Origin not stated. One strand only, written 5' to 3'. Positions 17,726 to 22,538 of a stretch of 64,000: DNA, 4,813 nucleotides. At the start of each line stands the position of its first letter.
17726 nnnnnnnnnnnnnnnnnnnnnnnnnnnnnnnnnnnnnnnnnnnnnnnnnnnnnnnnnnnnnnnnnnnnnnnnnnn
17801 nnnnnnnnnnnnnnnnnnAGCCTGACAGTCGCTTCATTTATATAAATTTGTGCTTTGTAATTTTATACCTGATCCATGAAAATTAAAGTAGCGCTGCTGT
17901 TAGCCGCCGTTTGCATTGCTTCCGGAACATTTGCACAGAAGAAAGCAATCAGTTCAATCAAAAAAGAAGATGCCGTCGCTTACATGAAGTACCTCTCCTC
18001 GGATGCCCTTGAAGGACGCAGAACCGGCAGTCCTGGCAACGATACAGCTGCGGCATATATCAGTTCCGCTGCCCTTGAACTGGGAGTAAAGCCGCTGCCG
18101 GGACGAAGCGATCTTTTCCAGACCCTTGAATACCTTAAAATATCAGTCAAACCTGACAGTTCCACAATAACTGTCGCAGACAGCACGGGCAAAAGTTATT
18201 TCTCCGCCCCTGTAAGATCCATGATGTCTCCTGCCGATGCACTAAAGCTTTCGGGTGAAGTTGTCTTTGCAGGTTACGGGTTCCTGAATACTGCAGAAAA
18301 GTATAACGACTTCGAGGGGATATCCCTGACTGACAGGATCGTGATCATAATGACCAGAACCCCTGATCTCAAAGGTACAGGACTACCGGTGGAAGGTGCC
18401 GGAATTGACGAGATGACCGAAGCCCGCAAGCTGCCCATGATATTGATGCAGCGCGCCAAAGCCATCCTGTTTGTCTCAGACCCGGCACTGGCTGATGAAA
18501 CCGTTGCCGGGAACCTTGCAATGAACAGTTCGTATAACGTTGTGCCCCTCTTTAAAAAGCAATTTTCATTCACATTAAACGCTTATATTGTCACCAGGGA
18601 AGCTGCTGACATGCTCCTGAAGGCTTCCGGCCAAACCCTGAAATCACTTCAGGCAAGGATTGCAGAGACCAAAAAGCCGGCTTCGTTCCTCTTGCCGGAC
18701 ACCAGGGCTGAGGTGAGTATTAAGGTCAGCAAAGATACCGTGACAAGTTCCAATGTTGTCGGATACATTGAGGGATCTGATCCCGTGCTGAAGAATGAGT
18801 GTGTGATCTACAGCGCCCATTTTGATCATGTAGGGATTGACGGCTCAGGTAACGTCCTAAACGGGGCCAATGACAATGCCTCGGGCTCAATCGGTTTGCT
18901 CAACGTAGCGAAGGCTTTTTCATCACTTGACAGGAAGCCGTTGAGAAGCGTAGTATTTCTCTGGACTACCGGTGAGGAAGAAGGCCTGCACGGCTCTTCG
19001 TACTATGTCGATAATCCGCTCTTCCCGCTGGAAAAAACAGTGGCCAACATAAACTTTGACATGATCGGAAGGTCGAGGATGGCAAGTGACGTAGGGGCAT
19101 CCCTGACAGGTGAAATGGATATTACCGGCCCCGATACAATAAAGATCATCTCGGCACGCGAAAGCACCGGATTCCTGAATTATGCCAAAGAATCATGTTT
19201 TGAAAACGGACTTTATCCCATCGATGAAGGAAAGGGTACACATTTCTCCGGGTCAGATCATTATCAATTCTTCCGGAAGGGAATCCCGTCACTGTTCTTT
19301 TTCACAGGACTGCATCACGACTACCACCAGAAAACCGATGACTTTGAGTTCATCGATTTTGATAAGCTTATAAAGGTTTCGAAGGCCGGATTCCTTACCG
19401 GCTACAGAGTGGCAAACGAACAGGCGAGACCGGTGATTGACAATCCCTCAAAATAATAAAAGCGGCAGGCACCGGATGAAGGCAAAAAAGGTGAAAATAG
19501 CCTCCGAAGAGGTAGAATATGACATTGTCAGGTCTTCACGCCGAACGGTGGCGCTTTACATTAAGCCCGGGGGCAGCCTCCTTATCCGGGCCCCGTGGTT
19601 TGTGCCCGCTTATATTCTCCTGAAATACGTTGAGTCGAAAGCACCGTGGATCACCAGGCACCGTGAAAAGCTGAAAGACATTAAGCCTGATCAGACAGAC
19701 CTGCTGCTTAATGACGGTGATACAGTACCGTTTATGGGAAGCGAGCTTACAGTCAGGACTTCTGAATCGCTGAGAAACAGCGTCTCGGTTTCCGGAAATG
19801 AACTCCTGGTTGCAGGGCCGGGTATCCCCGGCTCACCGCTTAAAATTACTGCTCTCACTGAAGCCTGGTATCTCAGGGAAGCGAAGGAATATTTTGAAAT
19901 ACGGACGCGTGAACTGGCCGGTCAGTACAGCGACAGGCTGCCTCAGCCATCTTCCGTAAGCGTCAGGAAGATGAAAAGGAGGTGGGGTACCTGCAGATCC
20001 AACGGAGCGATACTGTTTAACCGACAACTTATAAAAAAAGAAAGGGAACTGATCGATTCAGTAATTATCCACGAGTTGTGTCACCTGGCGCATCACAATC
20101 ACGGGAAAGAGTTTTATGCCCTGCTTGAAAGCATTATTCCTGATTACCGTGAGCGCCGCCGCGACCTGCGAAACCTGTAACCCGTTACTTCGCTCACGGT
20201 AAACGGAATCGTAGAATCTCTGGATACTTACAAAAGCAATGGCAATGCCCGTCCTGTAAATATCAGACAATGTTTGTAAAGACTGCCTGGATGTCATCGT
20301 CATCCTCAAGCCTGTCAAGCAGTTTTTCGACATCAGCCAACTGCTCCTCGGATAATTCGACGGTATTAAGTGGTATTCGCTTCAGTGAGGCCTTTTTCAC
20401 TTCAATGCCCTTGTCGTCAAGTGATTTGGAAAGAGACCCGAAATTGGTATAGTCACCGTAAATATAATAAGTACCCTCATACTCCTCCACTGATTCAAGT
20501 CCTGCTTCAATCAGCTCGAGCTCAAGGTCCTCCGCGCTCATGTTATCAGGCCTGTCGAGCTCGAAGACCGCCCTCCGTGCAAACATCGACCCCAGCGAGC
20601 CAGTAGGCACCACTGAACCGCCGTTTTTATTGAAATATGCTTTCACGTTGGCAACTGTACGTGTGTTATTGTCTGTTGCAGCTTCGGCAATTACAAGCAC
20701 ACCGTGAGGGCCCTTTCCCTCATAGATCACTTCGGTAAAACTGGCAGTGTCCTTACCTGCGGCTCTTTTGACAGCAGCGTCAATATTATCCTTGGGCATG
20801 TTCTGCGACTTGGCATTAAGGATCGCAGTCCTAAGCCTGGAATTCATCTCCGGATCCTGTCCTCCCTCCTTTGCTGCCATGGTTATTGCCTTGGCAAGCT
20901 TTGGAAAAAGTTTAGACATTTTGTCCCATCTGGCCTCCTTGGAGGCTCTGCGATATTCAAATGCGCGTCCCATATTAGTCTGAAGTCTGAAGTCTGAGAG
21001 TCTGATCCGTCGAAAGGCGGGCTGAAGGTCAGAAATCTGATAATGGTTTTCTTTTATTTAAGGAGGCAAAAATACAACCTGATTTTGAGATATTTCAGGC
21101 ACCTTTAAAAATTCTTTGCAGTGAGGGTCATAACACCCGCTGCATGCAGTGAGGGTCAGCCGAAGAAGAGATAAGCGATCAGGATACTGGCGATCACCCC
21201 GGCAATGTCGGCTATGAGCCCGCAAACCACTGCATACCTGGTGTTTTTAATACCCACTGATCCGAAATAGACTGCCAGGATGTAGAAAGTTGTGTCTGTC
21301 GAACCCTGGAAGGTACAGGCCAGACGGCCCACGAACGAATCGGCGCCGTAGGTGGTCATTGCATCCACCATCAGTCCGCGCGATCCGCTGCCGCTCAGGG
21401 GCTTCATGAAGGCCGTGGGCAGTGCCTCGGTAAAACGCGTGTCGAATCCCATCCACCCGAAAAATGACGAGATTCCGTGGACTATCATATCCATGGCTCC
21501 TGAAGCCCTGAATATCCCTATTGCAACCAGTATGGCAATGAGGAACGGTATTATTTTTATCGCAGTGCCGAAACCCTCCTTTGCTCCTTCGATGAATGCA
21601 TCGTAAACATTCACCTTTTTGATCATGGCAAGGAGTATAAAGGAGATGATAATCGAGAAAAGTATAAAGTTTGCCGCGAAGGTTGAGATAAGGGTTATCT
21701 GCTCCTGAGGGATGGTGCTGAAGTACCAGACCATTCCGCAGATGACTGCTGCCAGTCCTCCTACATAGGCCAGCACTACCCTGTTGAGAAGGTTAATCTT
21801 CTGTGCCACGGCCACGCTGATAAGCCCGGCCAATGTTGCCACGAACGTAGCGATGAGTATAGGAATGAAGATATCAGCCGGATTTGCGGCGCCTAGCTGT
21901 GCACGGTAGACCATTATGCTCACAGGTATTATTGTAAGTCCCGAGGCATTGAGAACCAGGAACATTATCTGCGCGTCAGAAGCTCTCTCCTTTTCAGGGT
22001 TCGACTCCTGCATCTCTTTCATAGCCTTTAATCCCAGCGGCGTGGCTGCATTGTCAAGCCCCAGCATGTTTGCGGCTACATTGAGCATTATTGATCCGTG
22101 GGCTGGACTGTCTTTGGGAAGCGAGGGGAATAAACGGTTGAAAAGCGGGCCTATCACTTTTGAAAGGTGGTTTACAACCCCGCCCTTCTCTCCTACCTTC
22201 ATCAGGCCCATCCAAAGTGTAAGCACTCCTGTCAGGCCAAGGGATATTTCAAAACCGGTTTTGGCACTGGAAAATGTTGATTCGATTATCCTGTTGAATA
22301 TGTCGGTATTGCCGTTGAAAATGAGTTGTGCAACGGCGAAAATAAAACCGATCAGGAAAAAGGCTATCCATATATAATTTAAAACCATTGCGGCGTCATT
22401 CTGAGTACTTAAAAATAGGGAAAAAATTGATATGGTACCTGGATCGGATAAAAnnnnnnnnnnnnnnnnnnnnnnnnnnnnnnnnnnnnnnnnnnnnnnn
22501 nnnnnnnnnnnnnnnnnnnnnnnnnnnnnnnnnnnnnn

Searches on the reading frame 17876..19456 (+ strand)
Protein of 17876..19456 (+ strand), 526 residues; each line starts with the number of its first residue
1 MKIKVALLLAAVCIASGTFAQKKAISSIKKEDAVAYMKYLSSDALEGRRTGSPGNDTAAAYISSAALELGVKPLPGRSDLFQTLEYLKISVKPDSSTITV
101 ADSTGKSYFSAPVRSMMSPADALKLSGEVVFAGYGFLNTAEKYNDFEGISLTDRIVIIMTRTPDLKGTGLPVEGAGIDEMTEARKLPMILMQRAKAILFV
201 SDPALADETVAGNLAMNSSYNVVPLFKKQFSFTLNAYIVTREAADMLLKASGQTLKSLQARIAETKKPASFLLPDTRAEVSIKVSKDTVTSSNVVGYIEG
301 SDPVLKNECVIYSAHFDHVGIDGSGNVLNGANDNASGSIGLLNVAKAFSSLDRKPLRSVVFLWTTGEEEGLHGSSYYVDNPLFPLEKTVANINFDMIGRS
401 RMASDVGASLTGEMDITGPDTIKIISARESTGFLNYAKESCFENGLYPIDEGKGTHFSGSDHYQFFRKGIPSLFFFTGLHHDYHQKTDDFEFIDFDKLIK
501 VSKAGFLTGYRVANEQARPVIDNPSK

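Call 28: search_protein_families(library=pfam, proteins=[window:17876-19456:+], max_evalue=0.00001)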
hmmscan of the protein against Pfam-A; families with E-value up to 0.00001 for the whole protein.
window:17876-19456:+ (526 aa): 2 families
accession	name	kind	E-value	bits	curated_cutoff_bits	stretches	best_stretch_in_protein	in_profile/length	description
PF04389.22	Peptidase_M28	-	3.4e-41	141.5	21.3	1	293-502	1-186/193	Peptidase family M28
PF01546.33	Peptidase_M20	-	6.2e-06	26.7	24.6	0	330-501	32-199/206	Peptidase family M20/M25/M40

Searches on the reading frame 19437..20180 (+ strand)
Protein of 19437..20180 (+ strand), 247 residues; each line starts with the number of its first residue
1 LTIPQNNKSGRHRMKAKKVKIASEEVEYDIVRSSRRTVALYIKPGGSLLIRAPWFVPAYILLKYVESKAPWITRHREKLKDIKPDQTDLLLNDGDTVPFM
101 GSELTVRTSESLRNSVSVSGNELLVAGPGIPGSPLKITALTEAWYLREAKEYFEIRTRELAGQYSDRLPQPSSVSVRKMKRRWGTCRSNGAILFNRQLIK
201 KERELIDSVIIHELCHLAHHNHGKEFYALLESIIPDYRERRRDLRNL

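Call 28: search_protein_families(library=pfam, proteins=[window:19437-20180:+], max_evalue=0.00001)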
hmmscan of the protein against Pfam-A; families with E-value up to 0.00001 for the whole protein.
window:19437-20180:+ (247 aa): 2 families
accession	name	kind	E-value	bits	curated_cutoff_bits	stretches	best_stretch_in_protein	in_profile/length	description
PF01863.23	YgjP-like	-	8.9e-47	160.2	26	1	36-246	1-206/207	YgjP-like, metallopeptidase domain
PF10263.15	SprT-like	-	1.4e-08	35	25.6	1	172-233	21-95/108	SprT-like family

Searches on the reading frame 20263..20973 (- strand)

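Call 28: search_protein_families(library=pfam, proteins=[window:20263-20973:-], max_evalue=0.00001)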
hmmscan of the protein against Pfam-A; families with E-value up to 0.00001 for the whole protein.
window:20263-20973:- (236 aa): 2 families
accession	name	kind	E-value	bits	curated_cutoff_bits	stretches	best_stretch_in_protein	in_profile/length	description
PF01709.26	Transcrip_reg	-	1.7e-48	164.8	27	1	80-235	2-160/160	TACO1/YebC second and third domain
PF20772.2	TACO1_YebC_N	-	3.1e-27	95.3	36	1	4-74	2-73/73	TACO1/YebC protein N-terminal domain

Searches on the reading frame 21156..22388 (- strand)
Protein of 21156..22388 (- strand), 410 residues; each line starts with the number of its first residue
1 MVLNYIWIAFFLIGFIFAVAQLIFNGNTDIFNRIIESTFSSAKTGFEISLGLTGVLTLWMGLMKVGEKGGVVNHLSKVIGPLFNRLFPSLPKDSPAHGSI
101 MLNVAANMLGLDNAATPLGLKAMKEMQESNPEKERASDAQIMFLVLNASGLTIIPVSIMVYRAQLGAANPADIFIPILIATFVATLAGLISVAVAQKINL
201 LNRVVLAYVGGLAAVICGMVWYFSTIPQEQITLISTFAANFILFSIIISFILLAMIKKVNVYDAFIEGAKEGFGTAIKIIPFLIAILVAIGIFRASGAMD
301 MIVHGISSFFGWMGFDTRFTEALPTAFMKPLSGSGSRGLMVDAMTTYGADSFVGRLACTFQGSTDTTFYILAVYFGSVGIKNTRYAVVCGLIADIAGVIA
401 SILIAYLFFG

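Call 28: search_protein_families(library=pfam, proteins=[window:21156-22388:-], max_evalue=0.00001)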
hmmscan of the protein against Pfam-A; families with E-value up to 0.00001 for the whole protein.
window:21156-22388:- (410 aa): 1 family
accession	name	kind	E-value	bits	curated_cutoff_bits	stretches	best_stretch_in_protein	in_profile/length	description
PF07670.19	Gate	-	9e-23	81.2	29.6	2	276-381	1-104/104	Nucleoside recognition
